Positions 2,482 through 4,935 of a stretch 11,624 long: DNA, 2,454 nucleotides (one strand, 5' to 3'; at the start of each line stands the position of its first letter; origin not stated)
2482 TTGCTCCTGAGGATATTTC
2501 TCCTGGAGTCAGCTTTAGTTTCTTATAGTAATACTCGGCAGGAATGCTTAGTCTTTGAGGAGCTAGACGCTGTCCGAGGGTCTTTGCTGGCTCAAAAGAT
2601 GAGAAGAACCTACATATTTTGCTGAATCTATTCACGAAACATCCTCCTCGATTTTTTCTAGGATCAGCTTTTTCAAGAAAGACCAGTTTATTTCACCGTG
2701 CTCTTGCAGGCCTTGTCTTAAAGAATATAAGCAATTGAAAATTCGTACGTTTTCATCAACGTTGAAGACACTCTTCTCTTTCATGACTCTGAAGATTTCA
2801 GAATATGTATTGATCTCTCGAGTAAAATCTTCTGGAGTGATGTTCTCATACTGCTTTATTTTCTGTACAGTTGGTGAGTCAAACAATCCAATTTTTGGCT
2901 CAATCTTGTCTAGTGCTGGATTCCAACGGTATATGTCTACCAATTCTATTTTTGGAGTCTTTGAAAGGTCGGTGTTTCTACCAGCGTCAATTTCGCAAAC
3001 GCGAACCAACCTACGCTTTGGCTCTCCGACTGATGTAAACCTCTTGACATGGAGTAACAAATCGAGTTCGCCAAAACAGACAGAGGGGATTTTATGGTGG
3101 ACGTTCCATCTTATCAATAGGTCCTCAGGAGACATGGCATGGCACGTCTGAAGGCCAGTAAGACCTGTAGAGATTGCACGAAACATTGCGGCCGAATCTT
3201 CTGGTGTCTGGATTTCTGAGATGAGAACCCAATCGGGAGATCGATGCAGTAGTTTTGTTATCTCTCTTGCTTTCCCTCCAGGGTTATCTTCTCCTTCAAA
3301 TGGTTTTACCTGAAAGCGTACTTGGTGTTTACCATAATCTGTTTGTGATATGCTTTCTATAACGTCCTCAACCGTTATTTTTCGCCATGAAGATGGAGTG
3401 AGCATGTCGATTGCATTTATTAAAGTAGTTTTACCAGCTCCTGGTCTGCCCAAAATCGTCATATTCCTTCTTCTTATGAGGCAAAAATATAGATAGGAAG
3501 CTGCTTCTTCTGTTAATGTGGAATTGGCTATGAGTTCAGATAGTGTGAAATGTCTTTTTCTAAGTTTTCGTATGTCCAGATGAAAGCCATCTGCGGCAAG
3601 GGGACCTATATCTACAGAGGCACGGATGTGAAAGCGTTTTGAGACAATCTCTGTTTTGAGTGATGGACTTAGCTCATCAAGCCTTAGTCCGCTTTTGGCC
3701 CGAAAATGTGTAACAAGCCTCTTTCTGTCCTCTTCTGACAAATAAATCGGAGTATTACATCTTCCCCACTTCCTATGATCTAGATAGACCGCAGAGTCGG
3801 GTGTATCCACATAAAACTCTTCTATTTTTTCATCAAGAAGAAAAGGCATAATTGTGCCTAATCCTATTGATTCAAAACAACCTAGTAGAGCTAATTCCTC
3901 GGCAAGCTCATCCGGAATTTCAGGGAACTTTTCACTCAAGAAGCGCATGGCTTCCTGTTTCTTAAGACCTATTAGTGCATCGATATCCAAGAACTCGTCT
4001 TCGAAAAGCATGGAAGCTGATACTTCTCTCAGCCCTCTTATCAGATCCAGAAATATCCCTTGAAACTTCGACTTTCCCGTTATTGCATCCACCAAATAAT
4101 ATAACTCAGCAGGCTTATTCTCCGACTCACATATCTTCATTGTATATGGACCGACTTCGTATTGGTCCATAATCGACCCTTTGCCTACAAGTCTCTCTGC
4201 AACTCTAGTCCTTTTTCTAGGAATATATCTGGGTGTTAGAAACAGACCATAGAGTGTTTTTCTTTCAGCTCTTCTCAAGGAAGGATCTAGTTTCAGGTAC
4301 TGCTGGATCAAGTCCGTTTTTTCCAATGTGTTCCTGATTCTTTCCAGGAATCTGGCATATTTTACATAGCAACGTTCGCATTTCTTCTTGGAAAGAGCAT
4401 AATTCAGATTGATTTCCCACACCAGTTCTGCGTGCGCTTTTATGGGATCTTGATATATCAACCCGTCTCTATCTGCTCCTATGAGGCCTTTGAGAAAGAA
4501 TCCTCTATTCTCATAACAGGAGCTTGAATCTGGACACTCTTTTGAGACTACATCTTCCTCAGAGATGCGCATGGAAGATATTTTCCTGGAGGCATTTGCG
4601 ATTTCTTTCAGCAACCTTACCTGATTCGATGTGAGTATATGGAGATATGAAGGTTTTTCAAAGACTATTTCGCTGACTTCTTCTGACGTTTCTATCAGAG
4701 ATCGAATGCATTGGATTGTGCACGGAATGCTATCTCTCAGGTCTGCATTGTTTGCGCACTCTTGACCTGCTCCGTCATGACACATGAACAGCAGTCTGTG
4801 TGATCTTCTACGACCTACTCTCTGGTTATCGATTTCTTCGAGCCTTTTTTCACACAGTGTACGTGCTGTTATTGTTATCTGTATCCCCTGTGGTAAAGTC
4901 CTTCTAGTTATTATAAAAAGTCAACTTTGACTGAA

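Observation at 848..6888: Candidate under-described archaeal Tad/Flp-like pilus system with an accessory pseudo-enzyme module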

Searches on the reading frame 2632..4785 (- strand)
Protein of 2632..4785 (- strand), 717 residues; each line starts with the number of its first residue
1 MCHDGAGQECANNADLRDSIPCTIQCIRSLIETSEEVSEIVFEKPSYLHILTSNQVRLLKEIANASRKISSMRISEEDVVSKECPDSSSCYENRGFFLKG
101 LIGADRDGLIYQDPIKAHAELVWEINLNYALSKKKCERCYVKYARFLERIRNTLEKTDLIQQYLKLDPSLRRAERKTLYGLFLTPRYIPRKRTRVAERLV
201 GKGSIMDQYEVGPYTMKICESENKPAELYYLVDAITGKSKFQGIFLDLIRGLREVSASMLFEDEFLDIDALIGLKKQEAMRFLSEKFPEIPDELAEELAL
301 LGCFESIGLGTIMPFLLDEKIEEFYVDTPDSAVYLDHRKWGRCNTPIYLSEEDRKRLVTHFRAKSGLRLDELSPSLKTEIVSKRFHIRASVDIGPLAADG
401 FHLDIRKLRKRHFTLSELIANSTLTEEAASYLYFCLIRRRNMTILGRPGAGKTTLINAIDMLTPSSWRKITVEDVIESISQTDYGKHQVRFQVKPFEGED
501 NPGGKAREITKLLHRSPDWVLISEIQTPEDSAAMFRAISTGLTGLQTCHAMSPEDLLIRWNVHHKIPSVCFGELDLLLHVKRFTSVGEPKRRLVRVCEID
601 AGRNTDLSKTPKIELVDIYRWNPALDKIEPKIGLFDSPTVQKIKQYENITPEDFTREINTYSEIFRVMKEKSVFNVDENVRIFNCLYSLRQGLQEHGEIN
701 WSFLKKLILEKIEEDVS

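Call 4: search_protein_families(library=pfam, proteins=[window:2632-4785:-], max_evalue=0.1)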
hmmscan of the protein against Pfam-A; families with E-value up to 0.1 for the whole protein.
window:2632-4785:- (717 aa): 9 families
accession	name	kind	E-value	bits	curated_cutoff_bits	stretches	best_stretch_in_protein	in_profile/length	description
PF00437.27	T2SSE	-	7.9e-15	54.8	24.9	1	377-559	84-254/370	Type II/IV secretion system protein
PF00005.33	ABC_tran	-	0.0013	19.8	25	1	435-473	7-45/137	ABC transporter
PF01078.27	Mg_chelatase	-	0.0024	17.8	20.3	1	430-497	13-79/207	Magnesium chelatase, subunit ChlI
PF13555.12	AAA_29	-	0.0034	17.5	27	1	439-466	21-50/61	P-loop containing region of AAA domain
PF01926.29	MMR_HSR1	-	0.027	15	21.9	1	442-459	2-19/113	50S ribosome-binding GTPase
PF13401.12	AAA_22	-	0.028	15.2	27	1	439-536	5-73/130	AAA domain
PF20720.3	nSTAND3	-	0.043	14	27.2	0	436-461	14-39/155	Novel STAND NTPase 3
PF03193.22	RsgA_GTPase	-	0.07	13.4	30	0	437-462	104-129/174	RsgA GTPase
PF13476.12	AAA_23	-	0.072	14.1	27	0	444-463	24-43/201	AAA domain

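Call 5: search_protein_families(library=ncbifam, proteins=[window:2632-4785:-], max_evalue=0.1)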
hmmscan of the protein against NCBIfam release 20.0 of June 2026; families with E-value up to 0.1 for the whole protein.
window:2632-4785:- (717 aa): 29 families (the best 25 are shown)
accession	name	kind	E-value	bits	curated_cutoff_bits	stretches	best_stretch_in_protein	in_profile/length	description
TIGR03819.1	heli_sec_ATPase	hypoth_equivalog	8.7e-25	87.6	373.15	1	305-556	48-293/340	TadA family conjugal transfer-associated ATPase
NF058587.1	archaellum_moto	equivalog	2.7e-24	85.8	550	1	284-684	122-515/527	archaellum flagellar ATPase motor FlaI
NF053672.1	bindosome_BasE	exception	4.6e-18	65.2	1000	1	204-560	39-388/512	bindosome assembly system ATPase subunit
TIGR02788.1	VirB11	equivalog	4.1e-16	58.9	249.95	1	425-556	130-258/308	P-type DNA transfer ATPase VirB11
TIGR02782.1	TrbB_P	equivalog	2.2e-13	50.2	304.55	1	311-562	13-254/303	P-type conjugative transfer ATPase TrbB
NF010475.0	PRK13900.1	equivalog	9.4e-08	31.5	389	1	426-554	147-273/333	type IV secretion system ATPase VirB11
NF041000.1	ATPase_ComGA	equivalog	6.8e-07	28.5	300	1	323-559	14-241/267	competence type IV pilus ATPase ComGA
NF010469.0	PRK13894.1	subfamily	9.9e-07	28.4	508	1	400-559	110-263/320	conjugal transfer ATPase TrbB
NF010425.0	PRK13851.1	equivalog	2.9e-05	23.1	461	1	410-539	133-259/344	type IV secretion system protein VirB11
NF010407.0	PRK13833.1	subfamily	3.3e-05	23.4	499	1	401-459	106-164/323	conjugal transfer protein TrbB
TIGR02858.1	spore_III_AA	equivalog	6.8e-05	22.3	281.3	1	439-564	113-244/272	stage III sporulation protein AA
TIGR02525.1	plasmid_TraJ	equivalog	0.0013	17.8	368.3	1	432-559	141-268/372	plasmid transfer ATPase TraJ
TIGR04521.1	ECF_ATPase_2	equivalog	0.0081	15.3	330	1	428-493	20-86/279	energy-coupling factor transporter ATPase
TIGR00368.1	TIGR00368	hypoth_equivalog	0.012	14.3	362.4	1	439-496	211-267/499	YifB family Mg chelatase-like AAA ATPase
TIGR02868.1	CydC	equivalog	0.013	14.1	329.05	1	435-481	357-404/530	thiol reductant ABC exporter subunit CydC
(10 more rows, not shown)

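Call 7: find_homologous_proteins(query=window:2632-4785:-)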
Query window:2632-4785:- (717 aa): 148 proteins with E <= 0.001 among 8000 candidates; the best 120 are listed. Only proteins of 394 to 1255 residues were searched: fused or split forms outside these lengths cannot appear, so this answer is no evidence that the protein stands alone or is whole; lengths 'longer' or 'shorter' looks for them.
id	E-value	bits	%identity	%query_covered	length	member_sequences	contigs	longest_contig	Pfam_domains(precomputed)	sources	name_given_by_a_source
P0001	0.0e+0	1633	100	100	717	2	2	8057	PF00437.27,PF27713.1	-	-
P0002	0.0e+0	1479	90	100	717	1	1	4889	PF00437.27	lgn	-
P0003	0.0e+0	1278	86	88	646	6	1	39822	PF00437.27,PF27713.1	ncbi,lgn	ncbi:MAG: ATPase, T2SS/T4P/T4SS family [Promethearchaeota archaeon]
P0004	7.8e-187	641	44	97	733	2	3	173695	PF00437.27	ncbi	ncbi:MAG: ATPase, T2SS/T4P/T4SS family [Candidatus Odinarchaeia archaeon]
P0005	8.1e-187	641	43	99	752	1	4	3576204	PF00437.27,PF27713.1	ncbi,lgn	ncbi:MAG: ATPase, T2SS/T4P/T4SS family [Candidatus Freyarchaeum deiterrae]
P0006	5.9e-184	632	44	97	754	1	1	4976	PF00437.27,PF27713.1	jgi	jgi:flagellar protein FlaI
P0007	4.1e-182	625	43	97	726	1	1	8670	PF00437.27,PF27713.1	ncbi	ncbi:MAG: ATPase, T2SS/T4P/T4SS family [Candidatus Jordarchaeaceae archaeon]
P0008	9.6e-182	624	43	97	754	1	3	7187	PF00437.27,PF27713.1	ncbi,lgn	ncbi:MAG: ATPase, T2SS/T4P/T4SS family [Candidatus Jordarchaeaceae archaeon]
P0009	4.1e-179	616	42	99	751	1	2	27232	PF00437.27,PF27713.1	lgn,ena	-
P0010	8.5e-175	601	42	98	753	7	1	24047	PF00437.27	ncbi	ncbi:MAG: ATPase, T2SS/T4P/T4SS family [Candidatus Jordarchaeaceae archaeon]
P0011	3.1e-170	586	41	95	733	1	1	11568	PF00437.27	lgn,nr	nr:ATPase, T2SS/T4P/T4SS family [Candidatus Njordarchaeum guaymaensis]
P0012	4.0e-170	586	42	98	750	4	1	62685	PF00437.27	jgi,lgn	jgi:type IV secretory pathway ATPase VirB11/archaellum biosynthesis ATPase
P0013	4.1e-165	569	39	95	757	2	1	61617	PF00437.27,PF27713.1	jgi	jgi:Flp pilus assembly CpaF family ATPase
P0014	4.6e-164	566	39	95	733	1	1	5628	PF00437.27,PF27713.1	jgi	-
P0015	1.3e-163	564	39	95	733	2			PF00437.27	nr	nr:ATPase, T2SS/T4P/T4SS family [Candidatus Njordarchaeota archaeon]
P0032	1.4e-153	531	44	87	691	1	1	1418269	PF00437.27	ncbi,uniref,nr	ncbi:MAG: Flp pilus assembly complex ATPase component TadA [Candidatus Odinarchaeum yellowstonii]|un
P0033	2.2e-153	531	48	69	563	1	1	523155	PF00437.27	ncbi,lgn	ncbi:MAG: ATPase, T2SS/T4P/T4SS family [Candidatus Lokiarchaeia archaeon]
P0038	5.1e-151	523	39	96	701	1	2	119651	PF00437.27,PF27713.1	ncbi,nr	ncbi:type II/IV secretion system ATPase subunit [Candidatus Bathyarchaeota archaeon]|nr:type II/IV s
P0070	4.9e-124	434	39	85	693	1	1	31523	PF00437.27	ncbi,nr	ncbi:MAG: ATPase, T2SS/T4P/T4SS family [Candidatus Nezhaarchaeota archaeon]|nr:ATPase, T2SS/T4P/T4SS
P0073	8.5e-123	429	35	99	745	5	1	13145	PF00437.27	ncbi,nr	ncbi:Flp pilus assembly complex ATPase component TadA [Candidatus Bathyarchaeota archaeon]|nr:Flp pi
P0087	4.9e-97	344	39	64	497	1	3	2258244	PF00437.27,PF27713.1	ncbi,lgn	ncbi:MAG: Flp pilus assembly complex ATPase component TadA [Candidatus Heimdallarchaeota archaeon]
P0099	3.7e-24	103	26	47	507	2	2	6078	PF00437.27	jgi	jgi:flagellar protein FlaI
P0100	1.4e-22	98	25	53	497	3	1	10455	PF00437.27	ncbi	ncbi:MAG: ATPase, T2SS/T4P/T4SS family [Methanobacteriota archaeon]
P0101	1.1e-21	95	26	48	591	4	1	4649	PF00437.27,PF00498.32,PF16697.11,PF27713.1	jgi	jgi:pilus assembly protein CpaF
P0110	4.8e-20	90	27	47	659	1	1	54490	PF00437.27,PF27713.1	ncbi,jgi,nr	ncbi:MAG: Flp pilus assembly complex ATPase component TadA [Endomicrobium sp.]|jgi:pilus assembly pr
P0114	4.9e-19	87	29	41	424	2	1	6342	PF00437.27,PF27713.1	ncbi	ncbi:MAG: CpaF family protein [Steroidobacteraceae bacterium]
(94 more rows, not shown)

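Call 9: find_related_loci(query=A1, collection=genome_contigs, flank=8000)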
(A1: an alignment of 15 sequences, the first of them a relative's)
Query A1 (717 aa) in genome_contigs; peptide patterns used: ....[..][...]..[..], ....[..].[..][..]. (x = any residue, [..] = any of these).
286 stretches matched a pattern; 231 encode a relative of the query (tblastn E <= 1e-3); the best 80 are kept; 80 distinct loci.
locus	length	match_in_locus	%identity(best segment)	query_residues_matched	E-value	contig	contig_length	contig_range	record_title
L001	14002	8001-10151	84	1-717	0e+0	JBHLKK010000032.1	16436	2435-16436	MAG: Candidatus Hodarchaeota archaeon isolate DZ1B.307 DZ1B.307@10478, whole genome shotgun sequence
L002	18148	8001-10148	43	6-714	0e+0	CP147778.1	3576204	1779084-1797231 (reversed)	MAG: Candidatus Freyarchaeota archaeon SRVP19_Freyarchaeia-1 chromosome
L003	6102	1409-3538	42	9-713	1e-179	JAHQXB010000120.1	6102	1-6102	MAG: Candidatus Jordarchaeia archaeon isolate RPF2 contig_124_8107_length_6102_read_count_19092, whole genome shotgun se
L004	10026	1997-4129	41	9-714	1e-174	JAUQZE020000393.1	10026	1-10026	MAG: Candidatus Freyarchaeota archaeon isolate SQRJ_82 k255_760803, whole genome shotgun sequence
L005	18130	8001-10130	41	9-713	2e-173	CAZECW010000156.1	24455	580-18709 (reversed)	MAG TPA_asm: uncultured archaeon isolate SRP231805_co4_171 genome assembly, contig: k141_306883, whole genome shotgun se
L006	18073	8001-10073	39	1-684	9e-169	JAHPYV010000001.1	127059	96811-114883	MAG: Promethearchaeati archaeon isolate LC30 NODE_22_length_127059_cov_5.834895, whole genome shotgun sequence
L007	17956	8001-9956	40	37-687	5e-158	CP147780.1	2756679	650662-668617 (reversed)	MAG: Candidatus Atabeyarchaeum deiterrae isolate SRVP18_Atabeyarchaeia-2 chromosome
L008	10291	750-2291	46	205-714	2e-153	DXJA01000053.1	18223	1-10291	MAG TPA_asm: Candidatus Jordarchaeum madagascariense isolate EB_bin_7 k141_30573, whole genome shotgun sequence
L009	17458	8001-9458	47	200-686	2e-147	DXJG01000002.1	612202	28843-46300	MAG TPA_asm: Candidatus Baldrarchaeota archaeon isolate MAG_95 contig_2337, whole genome shotgun sequence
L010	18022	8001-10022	39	15-684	8e-160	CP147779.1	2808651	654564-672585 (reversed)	MAG: Promethearchaeati archaeon SRVP18_Atabeyarchaeia-1 chromosome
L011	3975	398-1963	45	204-713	9e-145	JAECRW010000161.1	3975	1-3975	MAG: Candidatus Sifarchaeum marinoarchaea isolate CR_Bin_042_1 NODE_319_length_3975_cov_8.271678, whole genome shotgun s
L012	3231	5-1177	54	309-701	6e-143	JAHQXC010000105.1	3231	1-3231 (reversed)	MAG: Candidatus Odinarchaeia archaeon isolate RPA3 _32239, whole genome shotgun sequence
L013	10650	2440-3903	46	202-688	8e-142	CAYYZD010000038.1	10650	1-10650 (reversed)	MAG TPA_asm: uncultured archaeon isolate binchicken_co6_428 genome assembly, contig: NODE_7593_length_10650_cov_5.200094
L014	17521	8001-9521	45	195-701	1e-146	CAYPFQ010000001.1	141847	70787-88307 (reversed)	MAG TPA_asm: uncultured Candidatus Bathyarchaeia archaeon isolate binchicken_co124_364 genome assembly, contig: NODE_8_l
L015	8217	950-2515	43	205-714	1e-135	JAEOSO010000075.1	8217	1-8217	MAG: Candidatus Borrarchaeota archaeon isolate Yap75.bin3.45 contig-145_9780, whole genome shotgun sequence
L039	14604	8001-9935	31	35-675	1e-101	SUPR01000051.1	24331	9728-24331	MAG: Candidatus Helarchaeota ASGARD archaeon Hel_GB_B NODE_52_length_24331_cov_5.39655, whole genome shotgun sequence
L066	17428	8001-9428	34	209-690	1e-87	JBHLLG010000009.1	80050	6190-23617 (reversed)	MAG: Candidatus Hermodarchaeota archaeon isolate DZ1M.411 DZ1M.411@778, whole genome shotgun sequence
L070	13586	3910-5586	32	113-684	2e-86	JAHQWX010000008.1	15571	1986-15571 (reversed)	MAG: Promethearchaeia archaeon isolate WORB4 WOR136_contig-100_244, whole genome shotgun sequence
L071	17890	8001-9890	31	51-690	1e-86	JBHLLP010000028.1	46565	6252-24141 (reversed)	MAG: Candidatus Hermodarchaeota archaeon isolate DZ1M.92 DZ1M.92@2159, whole genome shotgun sequence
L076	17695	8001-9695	32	111-684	3e-89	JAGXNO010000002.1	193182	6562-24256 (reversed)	MAG: Promethearchaeota archaeon isolate bin60 NODE_2_length_193182_cov_27.819601, whole genome shotgun sequence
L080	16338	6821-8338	45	205-710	1e-142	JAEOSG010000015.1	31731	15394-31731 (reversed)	MAG: Candidatus Baldrarchaeota archaeon isolate Yap30.bin4.67 contig_118, whole genome shotgun sequence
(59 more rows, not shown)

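Call 26: search_solved_structures(query=window:2632-4785:-, max_evalue=0.00001)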
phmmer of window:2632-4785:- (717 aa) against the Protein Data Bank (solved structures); distinct sequences matched with E-value up to 0.00001: 7.
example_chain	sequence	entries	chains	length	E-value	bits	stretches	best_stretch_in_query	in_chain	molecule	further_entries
2oap_1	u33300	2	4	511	3.5e-23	85.2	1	201-687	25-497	Type II secretion system protein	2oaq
8rkd_E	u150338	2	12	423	3.1e-17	65.6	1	357-559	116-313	Pilus assembly ATPase CpaF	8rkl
8rjf_A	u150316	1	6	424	3.1e-17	65.6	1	357-559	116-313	Pilus assembly ATPase CpaF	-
9e24_A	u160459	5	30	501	4.8e-17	65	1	357-559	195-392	CpaF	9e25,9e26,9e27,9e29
4ii7_A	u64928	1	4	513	5.1e-16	61.6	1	307-599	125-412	FlaI ATPase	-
4ihq_A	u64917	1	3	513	3.5e-15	58.8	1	307-599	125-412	FlaI ATPase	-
2gza_A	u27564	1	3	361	4.9e-07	31.9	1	397-554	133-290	Type IV secretion system protein VirB11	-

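Call 36: list_cluster_members(proteins=[P0032, P0005, P0087, P0038, P0073, P0070, P0033, P0003])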
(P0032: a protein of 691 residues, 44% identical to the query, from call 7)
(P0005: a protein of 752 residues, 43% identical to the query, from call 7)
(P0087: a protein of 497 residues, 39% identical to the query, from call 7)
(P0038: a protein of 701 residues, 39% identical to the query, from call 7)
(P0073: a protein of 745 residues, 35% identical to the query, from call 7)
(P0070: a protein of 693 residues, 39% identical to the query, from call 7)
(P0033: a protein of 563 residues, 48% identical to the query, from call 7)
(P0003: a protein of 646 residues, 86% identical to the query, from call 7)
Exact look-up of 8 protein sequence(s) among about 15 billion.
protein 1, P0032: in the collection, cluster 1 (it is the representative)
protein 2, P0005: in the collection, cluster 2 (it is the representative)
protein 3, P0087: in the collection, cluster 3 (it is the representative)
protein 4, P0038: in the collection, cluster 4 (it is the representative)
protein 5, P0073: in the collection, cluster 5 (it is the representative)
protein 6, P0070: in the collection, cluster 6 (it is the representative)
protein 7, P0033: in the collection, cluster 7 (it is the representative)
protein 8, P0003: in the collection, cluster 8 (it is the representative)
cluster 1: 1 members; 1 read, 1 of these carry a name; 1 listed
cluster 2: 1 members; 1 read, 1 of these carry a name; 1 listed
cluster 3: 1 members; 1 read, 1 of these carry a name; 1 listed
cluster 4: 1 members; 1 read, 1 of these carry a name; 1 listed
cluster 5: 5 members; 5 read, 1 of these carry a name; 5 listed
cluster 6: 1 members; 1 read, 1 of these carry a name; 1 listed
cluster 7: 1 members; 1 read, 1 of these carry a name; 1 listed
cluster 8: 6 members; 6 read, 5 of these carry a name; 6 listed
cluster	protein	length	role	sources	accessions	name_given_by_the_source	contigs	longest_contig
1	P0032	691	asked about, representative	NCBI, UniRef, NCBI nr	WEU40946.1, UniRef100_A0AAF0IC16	MAG: Flp pilus assembly complex ATPase component TadA [Candidatus Odinarchaeum ... | Flp pilus assembly complex ATPase component TadA n=1 Tax=Odinarchaeota yellowstonii ...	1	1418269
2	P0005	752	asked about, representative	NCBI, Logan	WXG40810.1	MAG: ATPase, T2SS/T4P/T4SS family [Candidatus Freyarchaeum deiterrae]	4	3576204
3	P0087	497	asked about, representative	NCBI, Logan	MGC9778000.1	MAG: Flp pilus assembly complex ATPase component TadA [Candidatus Heimdallarchaeota ...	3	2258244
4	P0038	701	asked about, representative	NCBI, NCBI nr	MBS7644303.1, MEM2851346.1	type II/IV secretion system ATPase subunit [Candidatus Bathyarchaeota archaeon]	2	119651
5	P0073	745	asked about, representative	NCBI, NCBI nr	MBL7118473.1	Flp pilus assembly complex ATPase component TadA [Candidatus Bathyarchaeota archaeon]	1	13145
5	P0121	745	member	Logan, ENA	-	-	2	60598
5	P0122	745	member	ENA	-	-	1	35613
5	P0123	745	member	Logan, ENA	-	-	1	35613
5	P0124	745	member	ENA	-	-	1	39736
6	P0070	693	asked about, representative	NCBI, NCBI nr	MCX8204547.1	MAG: ATPase, T2SS/T4P/T4SS family [Candidatus Nezhaarchaeota archaeon] | ATPase, T2SS/T4P/T4SS family [Candidatus Nezhaarchaeota archaeon]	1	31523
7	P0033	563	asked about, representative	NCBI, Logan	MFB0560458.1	MAG: ATPase, T2SS/T4P/T4SS family [Candidatus Lokiarchaeia archaeon]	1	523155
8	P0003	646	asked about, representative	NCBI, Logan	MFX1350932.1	MAG: ATPase, T2SS/T4P/T4SS family [Promethearchaeota archaeon]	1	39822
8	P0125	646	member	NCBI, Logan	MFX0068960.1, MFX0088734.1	MAG: ATPase, T2SS/T4P/T4SS family [Candidatus Hodarchaeota archaeon]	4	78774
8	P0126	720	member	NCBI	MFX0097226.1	MAG: ATPase, T2SS/T4P/T4SS family [Candidatus Hodarchaeota archaeon]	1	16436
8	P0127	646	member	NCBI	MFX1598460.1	MAG: ATPase, T2SS/T4P/T4SS family [Promethearchaeota archaeon]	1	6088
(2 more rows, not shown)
